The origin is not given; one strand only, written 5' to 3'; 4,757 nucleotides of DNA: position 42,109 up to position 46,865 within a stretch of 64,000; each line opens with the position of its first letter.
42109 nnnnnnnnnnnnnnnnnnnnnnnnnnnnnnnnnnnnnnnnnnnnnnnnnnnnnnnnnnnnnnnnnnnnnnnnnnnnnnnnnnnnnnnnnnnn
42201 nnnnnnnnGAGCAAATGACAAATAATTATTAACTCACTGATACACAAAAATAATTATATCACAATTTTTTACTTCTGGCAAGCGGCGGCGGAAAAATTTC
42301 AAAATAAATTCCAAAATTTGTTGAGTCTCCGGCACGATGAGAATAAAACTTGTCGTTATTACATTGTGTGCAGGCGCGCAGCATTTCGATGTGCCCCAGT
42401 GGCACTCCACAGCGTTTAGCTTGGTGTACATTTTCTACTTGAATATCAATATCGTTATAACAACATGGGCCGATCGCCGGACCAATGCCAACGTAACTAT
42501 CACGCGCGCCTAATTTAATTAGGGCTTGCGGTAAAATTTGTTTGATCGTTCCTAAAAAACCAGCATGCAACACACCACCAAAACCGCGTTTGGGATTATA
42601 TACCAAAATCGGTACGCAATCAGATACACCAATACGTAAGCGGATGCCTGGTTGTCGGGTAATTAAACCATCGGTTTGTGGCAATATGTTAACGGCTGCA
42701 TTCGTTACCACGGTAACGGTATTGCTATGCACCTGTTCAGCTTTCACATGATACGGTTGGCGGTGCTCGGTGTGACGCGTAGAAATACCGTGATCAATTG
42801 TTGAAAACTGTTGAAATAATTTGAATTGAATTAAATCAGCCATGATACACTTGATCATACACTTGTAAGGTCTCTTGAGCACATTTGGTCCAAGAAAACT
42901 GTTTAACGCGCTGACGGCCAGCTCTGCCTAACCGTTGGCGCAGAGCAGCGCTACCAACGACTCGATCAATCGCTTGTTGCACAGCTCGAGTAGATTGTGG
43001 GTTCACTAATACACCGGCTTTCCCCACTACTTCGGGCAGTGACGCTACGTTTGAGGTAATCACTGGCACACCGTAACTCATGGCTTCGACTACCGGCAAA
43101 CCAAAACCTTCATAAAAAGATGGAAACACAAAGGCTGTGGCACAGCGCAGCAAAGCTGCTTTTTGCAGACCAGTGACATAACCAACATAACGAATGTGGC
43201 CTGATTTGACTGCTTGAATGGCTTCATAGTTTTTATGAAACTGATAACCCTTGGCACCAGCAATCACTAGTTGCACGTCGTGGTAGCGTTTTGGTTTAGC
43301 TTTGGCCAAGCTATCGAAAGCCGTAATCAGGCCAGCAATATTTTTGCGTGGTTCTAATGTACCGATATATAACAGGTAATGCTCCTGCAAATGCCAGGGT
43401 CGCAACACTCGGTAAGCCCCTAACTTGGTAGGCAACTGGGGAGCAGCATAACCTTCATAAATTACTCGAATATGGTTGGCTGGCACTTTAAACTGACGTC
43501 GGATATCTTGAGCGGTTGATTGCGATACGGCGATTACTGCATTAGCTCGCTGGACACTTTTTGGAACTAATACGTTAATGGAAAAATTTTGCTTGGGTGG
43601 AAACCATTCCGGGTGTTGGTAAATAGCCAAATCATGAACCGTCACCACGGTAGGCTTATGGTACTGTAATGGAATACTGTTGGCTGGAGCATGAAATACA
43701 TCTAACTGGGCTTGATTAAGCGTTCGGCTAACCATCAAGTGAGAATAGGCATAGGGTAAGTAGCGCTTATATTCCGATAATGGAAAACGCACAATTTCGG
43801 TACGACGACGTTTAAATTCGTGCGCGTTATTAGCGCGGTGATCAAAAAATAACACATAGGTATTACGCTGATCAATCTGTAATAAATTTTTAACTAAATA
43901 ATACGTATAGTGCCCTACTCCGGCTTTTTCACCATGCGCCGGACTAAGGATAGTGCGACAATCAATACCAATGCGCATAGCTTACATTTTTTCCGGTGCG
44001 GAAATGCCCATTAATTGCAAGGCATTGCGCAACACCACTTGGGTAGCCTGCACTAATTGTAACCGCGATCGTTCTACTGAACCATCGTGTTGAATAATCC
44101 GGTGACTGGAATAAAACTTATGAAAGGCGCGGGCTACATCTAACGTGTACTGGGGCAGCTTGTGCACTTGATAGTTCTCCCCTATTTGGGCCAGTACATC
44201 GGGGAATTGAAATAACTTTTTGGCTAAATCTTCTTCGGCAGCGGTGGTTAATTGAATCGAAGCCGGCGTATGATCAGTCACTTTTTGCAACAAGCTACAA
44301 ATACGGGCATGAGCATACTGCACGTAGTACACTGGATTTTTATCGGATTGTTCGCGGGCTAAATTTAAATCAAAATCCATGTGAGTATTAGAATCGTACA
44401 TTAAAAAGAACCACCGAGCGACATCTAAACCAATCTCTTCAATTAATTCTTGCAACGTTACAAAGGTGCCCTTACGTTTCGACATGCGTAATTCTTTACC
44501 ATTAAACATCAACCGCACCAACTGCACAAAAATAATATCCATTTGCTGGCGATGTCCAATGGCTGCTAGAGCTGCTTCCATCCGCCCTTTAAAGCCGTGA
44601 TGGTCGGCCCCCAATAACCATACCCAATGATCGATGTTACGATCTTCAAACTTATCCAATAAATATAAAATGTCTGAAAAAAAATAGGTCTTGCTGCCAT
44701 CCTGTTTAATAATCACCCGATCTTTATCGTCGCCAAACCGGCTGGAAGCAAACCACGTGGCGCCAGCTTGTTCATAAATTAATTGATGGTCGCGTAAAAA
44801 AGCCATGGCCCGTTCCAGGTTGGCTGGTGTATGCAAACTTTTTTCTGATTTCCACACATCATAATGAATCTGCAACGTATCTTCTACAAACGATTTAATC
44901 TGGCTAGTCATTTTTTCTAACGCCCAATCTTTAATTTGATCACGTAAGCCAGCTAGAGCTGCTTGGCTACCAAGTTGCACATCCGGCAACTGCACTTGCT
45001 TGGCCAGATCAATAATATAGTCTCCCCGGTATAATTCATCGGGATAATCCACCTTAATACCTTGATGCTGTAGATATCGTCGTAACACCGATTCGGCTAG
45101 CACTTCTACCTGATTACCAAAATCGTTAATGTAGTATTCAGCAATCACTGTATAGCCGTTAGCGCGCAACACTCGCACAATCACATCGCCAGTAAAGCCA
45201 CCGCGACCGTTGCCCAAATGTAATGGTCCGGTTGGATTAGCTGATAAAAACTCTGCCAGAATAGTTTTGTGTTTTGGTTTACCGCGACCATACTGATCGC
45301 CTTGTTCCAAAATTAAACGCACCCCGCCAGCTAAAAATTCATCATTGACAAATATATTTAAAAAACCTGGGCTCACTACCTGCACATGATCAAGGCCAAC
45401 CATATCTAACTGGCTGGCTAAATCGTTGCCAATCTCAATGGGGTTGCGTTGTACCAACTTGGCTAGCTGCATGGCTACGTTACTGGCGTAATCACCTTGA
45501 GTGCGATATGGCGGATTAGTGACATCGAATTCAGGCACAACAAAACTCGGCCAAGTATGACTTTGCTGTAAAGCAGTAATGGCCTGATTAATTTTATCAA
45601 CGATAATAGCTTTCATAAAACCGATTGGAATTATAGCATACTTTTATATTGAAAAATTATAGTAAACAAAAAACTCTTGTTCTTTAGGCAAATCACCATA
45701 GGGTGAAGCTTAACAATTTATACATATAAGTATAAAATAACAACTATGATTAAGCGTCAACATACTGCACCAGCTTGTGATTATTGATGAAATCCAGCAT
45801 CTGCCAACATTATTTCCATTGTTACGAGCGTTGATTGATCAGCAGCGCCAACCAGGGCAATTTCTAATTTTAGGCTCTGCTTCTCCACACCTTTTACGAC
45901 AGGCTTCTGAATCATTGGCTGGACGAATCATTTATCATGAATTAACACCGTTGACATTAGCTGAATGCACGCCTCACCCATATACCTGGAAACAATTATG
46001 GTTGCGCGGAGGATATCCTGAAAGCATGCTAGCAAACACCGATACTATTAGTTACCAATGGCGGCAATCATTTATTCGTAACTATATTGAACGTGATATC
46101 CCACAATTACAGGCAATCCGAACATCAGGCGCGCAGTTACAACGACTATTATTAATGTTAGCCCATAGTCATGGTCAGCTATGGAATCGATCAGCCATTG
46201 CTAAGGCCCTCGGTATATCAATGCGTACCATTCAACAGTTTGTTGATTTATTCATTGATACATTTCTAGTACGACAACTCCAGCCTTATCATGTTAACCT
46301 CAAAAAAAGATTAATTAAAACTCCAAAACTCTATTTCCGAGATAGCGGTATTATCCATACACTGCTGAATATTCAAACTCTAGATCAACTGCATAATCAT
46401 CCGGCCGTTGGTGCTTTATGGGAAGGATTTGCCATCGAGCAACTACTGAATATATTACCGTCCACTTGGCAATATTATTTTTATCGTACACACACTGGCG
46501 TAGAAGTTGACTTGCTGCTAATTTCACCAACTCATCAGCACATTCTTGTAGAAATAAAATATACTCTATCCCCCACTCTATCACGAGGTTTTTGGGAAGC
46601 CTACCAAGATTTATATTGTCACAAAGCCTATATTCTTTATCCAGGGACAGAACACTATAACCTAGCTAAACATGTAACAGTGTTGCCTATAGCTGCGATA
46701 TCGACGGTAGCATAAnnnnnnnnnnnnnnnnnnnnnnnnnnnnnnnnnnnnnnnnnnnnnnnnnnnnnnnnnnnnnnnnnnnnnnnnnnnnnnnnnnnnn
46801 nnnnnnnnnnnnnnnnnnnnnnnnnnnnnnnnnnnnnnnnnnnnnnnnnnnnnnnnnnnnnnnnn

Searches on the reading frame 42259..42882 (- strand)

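Call 12: search_protein_families(library=pfam, proteins=[window:42259-42882:-], max_evalue=0.0001)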
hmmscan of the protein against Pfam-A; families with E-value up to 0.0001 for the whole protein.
window:42259-42882:- (207 aa): 1 family
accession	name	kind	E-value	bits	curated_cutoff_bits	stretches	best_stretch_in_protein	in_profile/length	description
PF02578.20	Cu-oxidase_4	-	3.8e-32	112.1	22.9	2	45-143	46-157/238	Multi-copper polyphenol oxidoreductase laccase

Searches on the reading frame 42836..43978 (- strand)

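Call 12: search_protein_families(library=pfam, proteins=[window:42836-43978:-], max_evalue=0.0001)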
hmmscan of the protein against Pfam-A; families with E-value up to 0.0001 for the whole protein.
window:42836-43978:- (380 aa): 6 families
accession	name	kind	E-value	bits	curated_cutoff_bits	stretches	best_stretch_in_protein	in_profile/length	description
PF00534.26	Glycos_transf_1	-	1.2e-33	116.5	26.4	1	198-357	14-172/172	Glycosyl transferases group 1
PF13692.12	Glyco_trans_1_4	-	6.2e-29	101.5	27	1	200-341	2-140/142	Glycosyl transferases group 1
PF13439.12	Glyco_transf_4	-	9e-18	65.3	28.5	1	20-176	3-165/170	Glycosyltransferase Family 4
PF20706.3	GT4-conflict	-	4.1e-13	49.5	26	1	142-368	144-383/385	Family 4 Glycosyltransferase in conflict systems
PF13579.12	Glyco_trans_4_4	-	1.1e-11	45.8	29.7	1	20-174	2-156/158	Glycosyl transferase 4-like domain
PF13524.12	Glyco_trans_1_2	-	1.5e-06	28.7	25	1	231-371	11-143/144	Glycosyl transferase-like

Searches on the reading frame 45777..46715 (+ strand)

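Call 12: search_protein_families(library=pfam, proteins=[window:45777-46715:+], max_evalue=0.0001)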
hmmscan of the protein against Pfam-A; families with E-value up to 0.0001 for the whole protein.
window:45777-46715:+ (312 aa): 3 families
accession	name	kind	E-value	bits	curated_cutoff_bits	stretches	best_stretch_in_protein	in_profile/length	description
PF13635.12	DUF4143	-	2e-43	148.4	28.1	1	105-262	1-159/160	Domain of unknown function (DUF4143)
PF13173.12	AAA_14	-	1.6e-13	51.3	27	1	1-64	66-128/129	AAA domain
PF13551.12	HTH_29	-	2.9e-05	24.5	28.1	1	123-159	1-36/64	Winged helix-turn helix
